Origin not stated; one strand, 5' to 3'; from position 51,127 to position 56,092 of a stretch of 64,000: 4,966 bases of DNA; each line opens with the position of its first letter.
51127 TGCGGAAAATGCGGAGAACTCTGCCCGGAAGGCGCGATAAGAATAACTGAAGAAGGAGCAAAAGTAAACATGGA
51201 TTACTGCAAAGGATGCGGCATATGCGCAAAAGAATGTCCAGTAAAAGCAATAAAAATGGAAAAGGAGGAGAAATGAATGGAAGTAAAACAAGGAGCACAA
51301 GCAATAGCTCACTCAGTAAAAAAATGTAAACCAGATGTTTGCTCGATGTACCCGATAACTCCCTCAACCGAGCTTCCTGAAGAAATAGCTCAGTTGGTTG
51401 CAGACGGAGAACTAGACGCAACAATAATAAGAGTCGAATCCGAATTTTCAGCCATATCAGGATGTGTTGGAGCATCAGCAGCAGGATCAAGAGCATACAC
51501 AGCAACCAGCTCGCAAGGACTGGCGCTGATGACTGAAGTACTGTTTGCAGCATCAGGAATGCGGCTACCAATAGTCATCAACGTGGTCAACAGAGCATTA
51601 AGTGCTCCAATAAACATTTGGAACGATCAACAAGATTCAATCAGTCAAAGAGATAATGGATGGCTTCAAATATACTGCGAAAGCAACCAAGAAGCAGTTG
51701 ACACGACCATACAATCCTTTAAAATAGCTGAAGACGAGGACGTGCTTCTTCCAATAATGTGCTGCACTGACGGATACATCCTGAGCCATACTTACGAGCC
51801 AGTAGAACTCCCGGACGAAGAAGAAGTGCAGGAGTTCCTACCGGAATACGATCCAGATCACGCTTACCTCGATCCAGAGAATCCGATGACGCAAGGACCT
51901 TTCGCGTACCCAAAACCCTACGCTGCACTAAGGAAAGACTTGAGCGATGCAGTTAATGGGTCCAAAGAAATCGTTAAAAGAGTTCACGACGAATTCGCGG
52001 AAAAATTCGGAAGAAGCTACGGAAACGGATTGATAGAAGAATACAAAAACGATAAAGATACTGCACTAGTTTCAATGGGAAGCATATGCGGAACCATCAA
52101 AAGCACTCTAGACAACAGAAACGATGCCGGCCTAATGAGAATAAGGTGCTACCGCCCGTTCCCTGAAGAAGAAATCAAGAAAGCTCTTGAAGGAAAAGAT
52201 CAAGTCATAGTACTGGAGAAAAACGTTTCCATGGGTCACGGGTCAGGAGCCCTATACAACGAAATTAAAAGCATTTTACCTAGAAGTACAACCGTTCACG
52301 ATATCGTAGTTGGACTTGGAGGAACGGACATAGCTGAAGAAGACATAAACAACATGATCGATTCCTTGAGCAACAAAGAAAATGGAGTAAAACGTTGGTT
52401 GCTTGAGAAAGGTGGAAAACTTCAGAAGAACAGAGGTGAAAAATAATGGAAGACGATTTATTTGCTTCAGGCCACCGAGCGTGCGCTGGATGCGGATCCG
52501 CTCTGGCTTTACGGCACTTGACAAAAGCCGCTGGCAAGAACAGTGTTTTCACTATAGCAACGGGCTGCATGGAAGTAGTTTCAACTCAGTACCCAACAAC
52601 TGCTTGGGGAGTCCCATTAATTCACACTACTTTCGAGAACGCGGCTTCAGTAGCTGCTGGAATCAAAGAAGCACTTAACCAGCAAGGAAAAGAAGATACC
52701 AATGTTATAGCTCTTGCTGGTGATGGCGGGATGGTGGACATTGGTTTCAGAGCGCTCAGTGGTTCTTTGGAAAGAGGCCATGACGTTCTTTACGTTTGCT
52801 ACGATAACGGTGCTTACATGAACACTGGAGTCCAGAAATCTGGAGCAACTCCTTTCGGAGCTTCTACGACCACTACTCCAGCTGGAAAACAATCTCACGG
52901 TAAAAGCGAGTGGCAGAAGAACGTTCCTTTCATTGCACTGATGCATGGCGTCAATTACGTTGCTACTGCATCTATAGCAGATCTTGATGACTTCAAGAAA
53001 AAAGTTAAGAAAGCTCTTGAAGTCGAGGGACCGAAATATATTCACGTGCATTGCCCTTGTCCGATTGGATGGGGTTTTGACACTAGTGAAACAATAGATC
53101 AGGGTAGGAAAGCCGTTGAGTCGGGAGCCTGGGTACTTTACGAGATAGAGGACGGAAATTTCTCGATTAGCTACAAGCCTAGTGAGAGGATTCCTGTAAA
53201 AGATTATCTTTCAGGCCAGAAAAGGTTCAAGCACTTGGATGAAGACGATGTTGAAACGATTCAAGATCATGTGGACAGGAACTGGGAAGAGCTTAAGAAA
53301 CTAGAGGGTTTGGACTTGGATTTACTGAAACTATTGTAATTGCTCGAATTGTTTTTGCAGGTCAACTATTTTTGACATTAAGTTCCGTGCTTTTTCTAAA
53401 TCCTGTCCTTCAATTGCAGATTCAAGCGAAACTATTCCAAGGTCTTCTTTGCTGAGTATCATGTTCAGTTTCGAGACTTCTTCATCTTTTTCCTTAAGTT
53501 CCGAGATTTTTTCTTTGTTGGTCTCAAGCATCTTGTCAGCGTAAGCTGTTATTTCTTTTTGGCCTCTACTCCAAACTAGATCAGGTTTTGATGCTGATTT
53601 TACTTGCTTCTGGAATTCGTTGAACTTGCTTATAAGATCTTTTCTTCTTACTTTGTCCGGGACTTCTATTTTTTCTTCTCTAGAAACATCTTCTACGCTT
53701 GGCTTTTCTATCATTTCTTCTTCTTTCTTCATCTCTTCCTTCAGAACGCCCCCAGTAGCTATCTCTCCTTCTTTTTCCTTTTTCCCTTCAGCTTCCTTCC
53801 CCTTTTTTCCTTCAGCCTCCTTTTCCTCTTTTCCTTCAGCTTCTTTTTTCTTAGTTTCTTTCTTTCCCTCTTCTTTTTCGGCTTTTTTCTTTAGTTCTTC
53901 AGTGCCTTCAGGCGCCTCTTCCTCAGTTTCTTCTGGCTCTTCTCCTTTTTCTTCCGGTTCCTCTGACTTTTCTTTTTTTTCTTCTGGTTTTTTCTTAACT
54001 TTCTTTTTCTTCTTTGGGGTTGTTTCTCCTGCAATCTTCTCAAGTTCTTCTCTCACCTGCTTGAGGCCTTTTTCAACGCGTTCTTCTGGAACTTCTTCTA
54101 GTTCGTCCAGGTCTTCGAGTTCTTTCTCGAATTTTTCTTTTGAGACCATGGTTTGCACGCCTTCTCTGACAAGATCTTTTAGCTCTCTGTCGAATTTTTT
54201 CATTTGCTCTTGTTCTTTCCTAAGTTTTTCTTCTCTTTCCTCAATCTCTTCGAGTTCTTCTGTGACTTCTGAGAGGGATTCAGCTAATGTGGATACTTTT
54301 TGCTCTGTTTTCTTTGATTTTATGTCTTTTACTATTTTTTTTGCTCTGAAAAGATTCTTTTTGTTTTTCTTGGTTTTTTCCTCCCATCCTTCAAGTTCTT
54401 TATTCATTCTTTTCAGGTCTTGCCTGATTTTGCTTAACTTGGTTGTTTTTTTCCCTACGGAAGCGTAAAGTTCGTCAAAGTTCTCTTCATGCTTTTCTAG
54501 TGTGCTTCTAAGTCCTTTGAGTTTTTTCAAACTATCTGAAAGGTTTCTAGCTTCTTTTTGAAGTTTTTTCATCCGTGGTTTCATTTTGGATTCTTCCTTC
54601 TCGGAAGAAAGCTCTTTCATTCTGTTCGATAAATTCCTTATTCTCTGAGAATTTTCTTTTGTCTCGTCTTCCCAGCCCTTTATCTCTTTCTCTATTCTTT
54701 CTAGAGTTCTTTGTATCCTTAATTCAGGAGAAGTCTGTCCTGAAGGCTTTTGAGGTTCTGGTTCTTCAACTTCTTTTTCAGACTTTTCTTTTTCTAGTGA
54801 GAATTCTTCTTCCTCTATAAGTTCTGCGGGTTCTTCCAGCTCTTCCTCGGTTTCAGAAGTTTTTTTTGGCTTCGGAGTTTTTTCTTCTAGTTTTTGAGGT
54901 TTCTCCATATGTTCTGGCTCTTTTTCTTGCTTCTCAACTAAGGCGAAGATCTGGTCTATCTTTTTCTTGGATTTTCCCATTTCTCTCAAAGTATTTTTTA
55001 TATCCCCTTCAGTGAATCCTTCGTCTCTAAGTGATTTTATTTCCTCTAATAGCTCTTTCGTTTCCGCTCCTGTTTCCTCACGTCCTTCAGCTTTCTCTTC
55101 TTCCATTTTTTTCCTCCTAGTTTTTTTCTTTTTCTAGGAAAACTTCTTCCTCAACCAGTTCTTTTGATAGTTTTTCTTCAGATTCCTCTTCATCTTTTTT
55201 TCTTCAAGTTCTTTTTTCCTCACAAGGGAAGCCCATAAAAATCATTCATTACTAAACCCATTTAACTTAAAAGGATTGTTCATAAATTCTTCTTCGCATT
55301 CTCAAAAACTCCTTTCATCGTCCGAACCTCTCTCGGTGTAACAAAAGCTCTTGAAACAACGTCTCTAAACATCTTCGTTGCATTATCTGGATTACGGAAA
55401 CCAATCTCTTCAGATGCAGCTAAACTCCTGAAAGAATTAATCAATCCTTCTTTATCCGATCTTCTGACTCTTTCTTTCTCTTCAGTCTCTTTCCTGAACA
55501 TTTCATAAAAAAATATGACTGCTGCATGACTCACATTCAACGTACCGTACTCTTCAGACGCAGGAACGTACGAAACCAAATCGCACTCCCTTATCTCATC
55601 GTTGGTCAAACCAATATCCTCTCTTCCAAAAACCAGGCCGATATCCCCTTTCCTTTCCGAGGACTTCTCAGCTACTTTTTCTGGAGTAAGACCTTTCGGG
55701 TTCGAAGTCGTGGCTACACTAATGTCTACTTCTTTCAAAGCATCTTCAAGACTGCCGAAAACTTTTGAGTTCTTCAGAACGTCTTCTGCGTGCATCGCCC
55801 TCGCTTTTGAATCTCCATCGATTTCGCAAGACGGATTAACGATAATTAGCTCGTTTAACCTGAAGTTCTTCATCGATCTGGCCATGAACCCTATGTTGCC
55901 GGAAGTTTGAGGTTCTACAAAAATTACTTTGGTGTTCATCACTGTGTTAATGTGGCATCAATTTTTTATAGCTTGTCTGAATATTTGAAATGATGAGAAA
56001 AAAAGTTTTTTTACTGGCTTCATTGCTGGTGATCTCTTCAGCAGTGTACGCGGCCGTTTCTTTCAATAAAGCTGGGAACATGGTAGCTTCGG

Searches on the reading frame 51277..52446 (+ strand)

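Call 51: search_protein_families(library=ncbifam, proteins=[window:51277-52446:+], max_evalue=0.00001)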
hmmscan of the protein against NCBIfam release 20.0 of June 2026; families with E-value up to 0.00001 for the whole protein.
window:51277-52446:+ (389 aa): 13 families
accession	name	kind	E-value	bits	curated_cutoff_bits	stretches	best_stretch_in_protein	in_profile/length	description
NF040682.1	PorA_Arch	equivalog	8.2e-155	515.5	550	1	2-373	4-381/387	pyruvate synthase subunit PorA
NF006233.0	PRK08367.1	equivalog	1.2e-126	422.8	625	1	3-362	6-370/394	pyruvate ferredoxin oxidoreductase subunit alpha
NF006232.0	PRK08366.1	equivalog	1.3e-96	323.6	646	1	3-364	9-374/394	2-ketoisovalerate ferredoxin oxidoreductase subunit alpha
NF045764.1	PhenlGlyoxDHPadG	equivalog_domain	5.5e-94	314.9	700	1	3-369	4-384/398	NADH-dependent phenylglyoxylate dehydrogenase subunit alpha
NF007201.0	PRK09622.1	equivalog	5.4e-90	302.2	590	1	1-367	10-381/405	2-oxoacid:ferredoxin oxidoreductase subunit alpha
NF045791.1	OxalOxredalpha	equivalog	8.8e-74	248.9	500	1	5-365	8-376/395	oxalate oxidoreductase subunit alpha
TIGR02176.1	pyruv_ox_red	equivalog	4.9e-39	134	911.35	1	3-367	3-381/1167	pyruvate:ferredoxin (flavodoxin) oxidoreductase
NF006412.0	PRK08659.1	equivalog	2.8e-35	122.2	411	1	4-363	8-375/378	2-oxoacid:acceptor oxidoreductase subunit alpha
TIGR03710.1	OAFO_sf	subfamily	5.1e-32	111.2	482.75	1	6-318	198-525/561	2-oxoacid:acceptor oxidoreductase subunit alpha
NF005507.0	PRK07119.1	subfamily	1.3e-29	103.2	399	1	5-364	8-348/352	3-methyl-2-oxobutanoate dehydrogenase subunit VorB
NF007206.0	PRK09627.1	equivalog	5.9e-22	78.1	579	1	4-337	6-350/375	2-oxoglutarate synthase subunit alpha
NF041170.1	Oxoac_fdxalpha_Archa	equivalog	1.9e-19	69.5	800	2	20-107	254-350/636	2-oxoacid:ferredoxin oxidoreductase subunit alpha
TIGR03336.1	IOR_alpha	equivalog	1.6e-09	36.7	650.9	1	6-180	7-176/595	indolepyruvate ferredoxin oxidoreductase subunit alpha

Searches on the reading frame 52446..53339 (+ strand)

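Call 94: search_protein_families(library=pfam, proteins=[window:52446-53339:+], max_evalue=0.00001)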
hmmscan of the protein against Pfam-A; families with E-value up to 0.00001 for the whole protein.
window:52446-53339:+ (297 aa): 1 family
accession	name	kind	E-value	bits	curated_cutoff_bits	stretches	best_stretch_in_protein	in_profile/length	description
PF02775.26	TPP_enzyme_C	-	1.3e-23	83.9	21.9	1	39-201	2-151/151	Thiamine pyrophosphate enzyme, C-terminal TPP binding domain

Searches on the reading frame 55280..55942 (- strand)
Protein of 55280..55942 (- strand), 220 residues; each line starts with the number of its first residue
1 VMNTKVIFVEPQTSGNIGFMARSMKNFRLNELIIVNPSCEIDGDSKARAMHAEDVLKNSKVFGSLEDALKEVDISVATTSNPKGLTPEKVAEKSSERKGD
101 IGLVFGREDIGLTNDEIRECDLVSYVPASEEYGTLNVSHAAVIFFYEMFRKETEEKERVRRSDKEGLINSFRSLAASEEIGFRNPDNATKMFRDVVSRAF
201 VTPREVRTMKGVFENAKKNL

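Call 94: search_protein_families(library=pfam, proteins=[window:55280-55942:-], max_evalue=0.00001)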
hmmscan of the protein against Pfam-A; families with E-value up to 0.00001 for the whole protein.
window:55280-55942:- (220 aa): 1 family
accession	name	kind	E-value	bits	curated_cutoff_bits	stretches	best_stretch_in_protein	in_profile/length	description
PF00588.24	SpoU_methylase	-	1.5e-26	93.6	29.7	1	5-146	3-142/142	SpoU rRNA Methylase family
